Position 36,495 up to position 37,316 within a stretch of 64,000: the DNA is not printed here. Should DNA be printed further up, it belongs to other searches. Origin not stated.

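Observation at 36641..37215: AT-rich one-gene islet at the glmS 3' end (attTn7 position) encoding an orphan BamHI/BglII-like PD-(D/E)XK protein without a methyltransferase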

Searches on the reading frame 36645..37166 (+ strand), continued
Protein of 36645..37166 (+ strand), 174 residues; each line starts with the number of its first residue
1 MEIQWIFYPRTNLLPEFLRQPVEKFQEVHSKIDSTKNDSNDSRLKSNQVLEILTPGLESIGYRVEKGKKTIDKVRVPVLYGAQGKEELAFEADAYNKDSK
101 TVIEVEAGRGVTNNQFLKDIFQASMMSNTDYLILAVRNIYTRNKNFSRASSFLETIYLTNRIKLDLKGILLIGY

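Call 70: search_protein_representatives(alignment_id=A1)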
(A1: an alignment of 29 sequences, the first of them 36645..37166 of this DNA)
Query: 29 sequences, 173 profile positions. Proteins with E-value up to 0.001 (for the whole library): 1208; up to 1e-10: 691; up to 1e-30: 198. The best 150 are listed.
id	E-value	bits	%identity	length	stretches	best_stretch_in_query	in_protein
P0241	2.0e-70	252.9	-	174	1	2-173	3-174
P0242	3.1e-68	245.7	-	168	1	1-173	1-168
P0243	2.8e-62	226.3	-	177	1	1-173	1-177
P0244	2.7e-61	223.1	-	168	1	1-173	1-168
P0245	6.4e-61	221.9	-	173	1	2-173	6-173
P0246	7.1e-61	221.7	-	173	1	1-173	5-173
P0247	3.0e-60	219.7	-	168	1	1-173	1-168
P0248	3.0e-60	219.7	-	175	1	2-173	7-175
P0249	3.4e-60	219.5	-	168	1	1-173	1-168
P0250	3.8e-60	219.4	-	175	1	2-173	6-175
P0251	9.6e-60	218.1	-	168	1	2-173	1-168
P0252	1.3e-59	217.6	-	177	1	1-173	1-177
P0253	1.8e-59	217.2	-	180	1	1-173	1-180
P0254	2.8e-58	213.3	-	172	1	1-173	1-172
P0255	5.7e-58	212.3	-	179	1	1-173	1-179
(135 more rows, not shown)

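Call 72: search_protein_families(library=padloc, proteins=[L008:6757-8001:+, L008:8503-9981:+, L008:9981-12809:+, L008:12815-13792:+, L008:13788-16172:+, L038:8507-9601:+, L029:7232-7975:+, L063:8571-9083:+, L063:7748-7969:+, L033:7728-7982:+], max_evalue=0.001)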
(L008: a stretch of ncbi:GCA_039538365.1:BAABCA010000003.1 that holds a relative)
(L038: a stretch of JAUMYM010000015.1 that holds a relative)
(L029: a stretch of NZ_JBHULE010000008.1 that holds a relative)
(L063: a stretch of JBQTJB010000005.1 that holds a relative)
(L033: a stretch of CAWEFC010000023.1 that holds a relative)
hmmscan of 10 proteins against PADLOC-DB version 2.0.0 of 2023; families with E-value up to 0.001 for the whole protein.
L008:6757-8001:+ (415 aa): 62 families (the best 25 are shown)
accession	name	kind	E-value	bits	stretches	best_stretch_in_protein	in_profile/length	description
PDLC02649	DrmMII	-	1.5e-172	572.4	1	3-415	2-418/422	DrmMII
PDLC03232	MTase_II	-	4.9e-107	356.6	1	5-414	3-459/465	Type II methyltransferase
PDLC03234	MTase_II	-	3.3e-85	284.6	1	4-414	3-365/375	Type II methyltransferase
PDLC03326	MTase_II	-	1.6e-77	259.5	2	104-415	67-376/412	Type II methyltransferase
PDLC03378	MTase_II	-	1.8e-76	255.6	1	5-415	2-330/344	Type II methyltransferase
PDLC00033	DruM2|DruM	-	1.2e-66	223.6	1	3-415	19-364/368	DNA cytosine methylase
PDLC02648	DrmMII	-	6.2e-63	211.2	1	3-411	19-447/468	DrmMII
PDLC02656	DrmMII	-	2.8e-62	209.1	2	3-228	2-212/491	DrmMII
PDLC03237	MTase_II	-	1.2e-61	206.8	2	7-223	795-973/1036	Type II methyltransferase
PDLC03272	MTase_II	-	6.6e-59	198.1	1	2-415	71-390/407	Type II methyltransferase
PDLC00026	DruM2|DruM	-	1e-53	181.1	1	3-414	2-317/336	DNA cytosine methylase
PDLC00027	DruM2|DruM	-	2.2e-49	166.7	3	111-226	71-179/361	DNA cytosine methylase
PDLC03307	MTase_II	-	2.9e-44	149.8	3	195-415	166-369/382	Type II methyltransferase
PDLC00030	DruM2|DruM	-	3.8e-44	149.4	2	2-220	2-186/380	DNA cytosine methylase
PDLC00031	DruM2|DruM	-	4.6e-44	149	2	111-223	71-176/361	DNA cytosine methylase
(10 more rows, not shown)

L008:8503-9981:+ (493 aa): 2 families
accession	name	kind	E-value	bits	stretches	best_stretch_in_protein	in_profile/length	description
PDLC02204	MzaB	-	7.4e-100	332.8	1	12-488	6-487/500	-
PDLC03419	REase_II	-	0.00072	16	1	27-126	21-126/695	Type II restriction enzyme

L008:9981-12809:+ (943 aa): 2 families
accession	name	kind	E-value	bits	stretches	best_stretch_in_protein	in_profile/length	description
PDLC02205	MzaC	-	1.4e-147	491.2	1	14-792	18-796/952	-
PDLC03202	Helicase_II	-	7.2e-32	108.5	2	245-798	116-576/621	Type II helicase domain protein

L008:12815-13792:+ (326 aa): 1 family
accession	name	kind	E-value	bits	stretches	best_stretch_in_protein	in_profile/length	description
PDLC02206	MzaD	-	9.3e-19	66.1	1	63-320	74-331/342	-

L008:13788-16172:+ (795 aa): 1 family
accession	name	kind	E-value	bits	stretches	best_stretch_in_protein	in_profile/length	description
PDLC02207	MzaE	-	1.9e-79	265.9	1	5-607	7-589/598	-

L038:8507-9601:+ (365 aa): 1 family
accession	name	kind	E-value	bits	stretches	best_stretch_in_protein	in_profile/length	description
PDLC03563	REase_II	-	3e-89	297.5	1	5-364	4-364/366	Type II restriction enzyme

L029:7232-7975:+ (248 aa): 1 family
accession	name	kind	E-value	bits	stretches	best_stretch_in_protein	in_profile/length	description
PDLC01813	CARF1--CARF_HEPN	-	0.00097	16.4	0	90-219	124-250/421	-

L063:8571-9083:+ (171 aa): 0 families

L063:7748-7969:+ (74 aa): 0 families

L033:7728-7982:+ (85 aa): 0 families

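Call 73: search_protein_families(library=pfam, proteins=[L038:8507-9601:+, L029:7232-7975:+, L063:8571-9083:+, L063:7748-7969:+, L033:7728-7982:+, L045:8580-9344:+, L038:4687-6225:+, L005:1831-2508:+, L004:999-1412:+, L006:76-1059:+], max_evalue=0.01)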
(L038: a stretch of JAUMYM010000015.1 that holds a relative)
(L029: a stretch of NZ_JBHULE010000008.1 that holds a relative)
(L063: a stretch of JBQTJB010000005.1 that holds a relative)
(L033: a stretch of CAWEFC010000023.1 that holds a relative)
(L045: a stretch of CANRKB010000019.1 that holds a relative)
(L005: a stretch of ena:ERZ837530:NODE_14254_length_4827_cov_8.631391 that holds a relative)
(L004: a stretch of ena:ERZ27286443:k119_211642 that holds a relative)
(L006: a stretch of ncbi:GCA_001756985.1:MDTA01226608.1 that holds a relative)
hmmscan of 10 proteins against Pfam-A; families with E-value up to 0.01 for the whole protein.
L038:8507-9601:+ (365 aa): 1 family
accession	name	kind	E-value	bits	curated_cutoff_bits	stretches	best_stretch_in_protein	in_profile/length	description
PF09561.16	RE_HpaII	-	5.8e-138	460.5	25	1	9-364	1-359/359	HpaII restriction endonuclease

L029:7232-7975:+ (248 aa): 1 family
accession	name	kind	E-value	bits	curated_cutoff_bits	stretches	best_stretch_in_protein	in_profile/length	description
PF14511.12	RE_EcoO109I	-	5.9e-82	274.7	22.5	1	7-206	1-198/198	Type II restriction endonuclease EcoO109I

L063:8571-9083:+ (171 aa): 1 family
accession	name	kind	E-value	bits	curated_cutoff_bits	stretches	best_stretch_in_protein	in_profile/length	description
PF01797.21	Y1_Tnp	-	1.6e-06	28.7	23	1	66-135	23-92/121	Transposase IS200 like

L063:7748-7969:+ (74 aa): 0 families

L033:7728-7982:+ (85 aa): 0 families

L045:8580-9344:+ (255 aa): 1 family
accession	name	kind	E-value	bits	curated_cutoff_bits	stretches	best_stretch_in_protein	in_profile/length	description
PF13391.12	HNH_2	-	2.2e-12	47.1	21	1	146-197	1-65/66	HNH endonuclease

L038:4687-6225:+ (513 aa): 11 families
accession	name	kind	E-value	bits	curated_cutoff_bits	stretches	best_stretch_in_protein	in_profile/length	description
PF00117.34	GATase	-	1e-44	153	22.8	1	7-188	2-189/190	Glutamine amidotransferase class-I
PF00958.27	GMP_synt_C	-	1.1e-44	150.8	27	1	421-512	1-92/92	GMP synthase C terminal domain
PF02540.23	NAD_synthase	-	2.1e-12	47.1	21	1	200-280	7-83/242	NAD synthase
PF07722.19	Peptidase_C26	-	1e-09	39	20.5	1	71-171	101-219/219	Peptidase C26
PF06508.19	QueC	-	2.3e-06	27.7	22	1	218-288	2-68/210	Queuosine biosynthesis protein QueC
PF03054.22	tRNA_Me_trans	-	1.1e-05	25.6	20.6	1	217-282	2-76/202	tRNA methyl transferase HUP domain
PF01171.26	ATP_bind_3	-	5.5e-05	23.4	27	1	217-284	1-69/182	PP-loop family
PF00764.25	Arginosuc_synth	-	0.00027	21.4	27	1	217-285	1-68/162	Arginosuccinate synthase N-terminal HUP domain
PF00733.27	Asn_synthase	-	0.00033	20.9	21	1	211-263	13-65/354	Asparagine synthase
PF02568.20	ThiI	-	0.0023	18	20.5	1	215-274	3-61/197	Thiamine biosynthesis protein (ThiI)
PF01507.26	PAPS_reduct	-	0.0026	18.3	22.5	1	218-293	2-75/175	Phosphoadenosine phosphosulfate reductase domain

L005:1831-2508:+ (226 aa): 0 families

L004:999-1412:+ (138 aa): 0 families

L006:76-1059:+ (328 aa): 0 families

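Call 84: search_protein_families(library=pfam, proteins=[L017:8701-9477:+, L019:10231-11478:+, L019:11488-12330:+, L031:9004-10107:+, L031:8510-9004:+, L137:4435-4941:-, L141:3624-4364:+, L075:1406-2326:+, L048:8443-9363:-, L158:2418-3149:+], max_evalue=0.001)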
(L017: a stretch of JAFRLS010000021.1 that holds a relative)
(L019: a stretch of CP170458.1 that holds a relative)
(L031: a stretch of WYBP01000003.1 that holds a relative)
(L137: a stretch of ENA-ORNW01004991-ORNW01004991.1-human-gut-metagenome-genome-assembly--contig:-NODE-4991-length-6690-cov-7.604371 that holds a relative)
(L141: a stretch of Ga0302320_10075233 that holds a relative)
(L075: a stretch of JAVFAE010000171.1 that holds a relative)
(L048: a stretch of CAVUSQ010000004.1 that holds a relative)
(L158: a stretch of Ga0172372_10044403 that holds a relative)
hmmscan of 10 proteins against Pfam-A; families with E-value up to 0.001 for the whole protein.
L017:8701-9477:+ (259 aa): 0 families

L019:10231-11478:+ (416 aa): 0 families

L019:11488-12330:+ (281 aa): 4 families
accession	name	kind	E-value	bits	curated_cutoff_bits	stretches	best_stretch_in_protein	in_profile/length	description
PF07819.20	PGAP1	-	1e-09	38.9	24.3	1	22-154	5-135/233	PGAP1-like alpha/beta domain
PF12697.13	Abhydrolase_6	-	1.5e-07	32.8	26.3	1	24-228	1-208/217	Alpha/beta hydrolase family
PF05057.20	DUF676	-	1.5e-06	28.4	20.3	0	112-156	82-133/217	Putative serine esterase (DUF676)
PF06028.17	DUF915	-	0.00095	19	22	0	107-151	102-146/255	Alpha/beta hydrolase of unknown function (DUF915)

L031:9004-10107:+ (368 aa): 0 families

L031:8510-9004:+ (165 aa): 0 families

L137:4435-4941:- (169 aa): 0 families

L141:3624-4364:+ (247 aa): 1 family
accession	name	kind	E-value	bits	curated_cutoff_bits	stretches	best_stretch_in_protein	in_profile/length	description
PF12183.14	NotI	-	8.2e-07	29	22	1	63-153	99-189/238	Restriction endonuclease NotI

L075:1406-2326:+ (307 aa): 1 family
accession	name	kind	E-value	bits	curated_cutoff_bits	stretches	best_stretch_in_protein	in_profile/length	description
PF09556.15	RE_HaeIII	-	2e-97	326.4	25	1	5-293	13-298/298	HaeIII restriction endonuclease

L048:8443-9363:- (307 aa): 3 families
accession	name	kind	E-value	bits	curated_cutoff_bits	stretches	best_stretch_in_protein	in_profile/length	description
PF00589.27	Phage_integrase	-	1.5e-16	61.1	27.1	1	106-268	13-169/172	Phage integrase family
PF22022.2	Phage_int_M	-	0.0001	22.9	27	1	5-65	17-79/96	Phage integrase central domain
PF14659.12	Phage_int_SAM_3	-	0.0003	21.4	22.6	1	4-42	17-55/58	Phage integrase, N-terminal SAM-like domain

L158:2418-3149:+ (244 aa): 1 family
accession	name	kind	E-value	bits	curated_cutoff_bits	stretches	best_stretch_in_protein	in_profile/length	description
PF09195.17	Endonuc-BglII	-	1.8e-09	38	26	1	72-197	44-162/163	Restriction endonuclease BglII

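Call 93: fold_search(model_id=the predicted structure, library=viral)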
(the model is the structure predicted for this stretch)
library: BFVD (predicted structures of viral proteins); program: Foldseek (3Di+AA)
matches with E <= 10: 452; with E <= 0.001: 0
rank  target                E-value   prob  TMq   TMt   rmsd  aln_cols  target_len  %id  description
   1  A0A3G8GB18            3.3e-03  0.97  0.36  0.41  12.1       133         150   19  (no name in the UniProt tables at hand)
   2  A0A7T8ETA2            4.2e-03  0.66  0.27  0.15  10.3       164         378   14  (no name in the UniProt tables at hand)
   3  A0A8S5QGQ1            6.3e-03  0.60  0.29  0.16  13.5       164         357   13  Endonuclease I [Myoviridae sp. ctdNl2]
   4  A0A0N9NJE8            7.6e-03  0.87  0.34  0.35  10.8       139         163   16  Uncharacterized protein [Acidianus bottle-shaped virus 2 strain ABV2]
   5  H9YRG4                8.1e-03  0.95  0.39  0.34  10.4       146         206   12  (no name in the UniProt tables at hand)
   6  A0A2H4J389            1.1e-02  0.66  0.38  0.20  14.1       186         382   13  Type VII secretion protein [uncultured Caudovirales phage]
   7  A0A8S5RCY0            1.4e-02  0.60  0.26  0.29  15.9       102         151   17  Endonuclease [virus sp. ctPYc18]
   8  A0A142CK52            1.8e-02  0.28  0.26  0.13  18.5       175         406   14  (no name in the UniProt tables at hand)
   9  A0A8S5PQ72            1.9e-02  0.35  0.28  0.08  14.1       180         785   12  Acetyltransferase [Myoviridae sp. ctwwN25]
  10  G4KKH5                2.5e-02  0.51  0.23  0.18  10.4        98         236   14  (no name in the UniProt tables at hand)
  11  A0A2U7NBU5            2.5e-02  0.38  0.26  0.23  18.9       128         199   16  TnsA endonuclease N-terminal domain-containing protein [Pseudomonas phage PspYZU05]
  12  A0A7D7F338            2.5e-02  0.35  0.30  0.17  13.8       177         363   14  (no name in the UniProt tables at hand)
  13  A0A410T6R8            3.0e-02  0.60  0.32  0.20  17.8       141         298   14  (no name in the UniProt tables at hand)
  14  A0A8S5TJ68            3.2e-02  0.23  0.27  0.23  13.9       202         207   14  Very-short-patch-repair endonuclease [Siphoviridae sp. ct7yc1]
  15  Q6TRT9                3.4e-02  0.77  0.36  0.23  12.1       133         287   16  ORF C287 [Sulfolobus virus Ragged Hills]
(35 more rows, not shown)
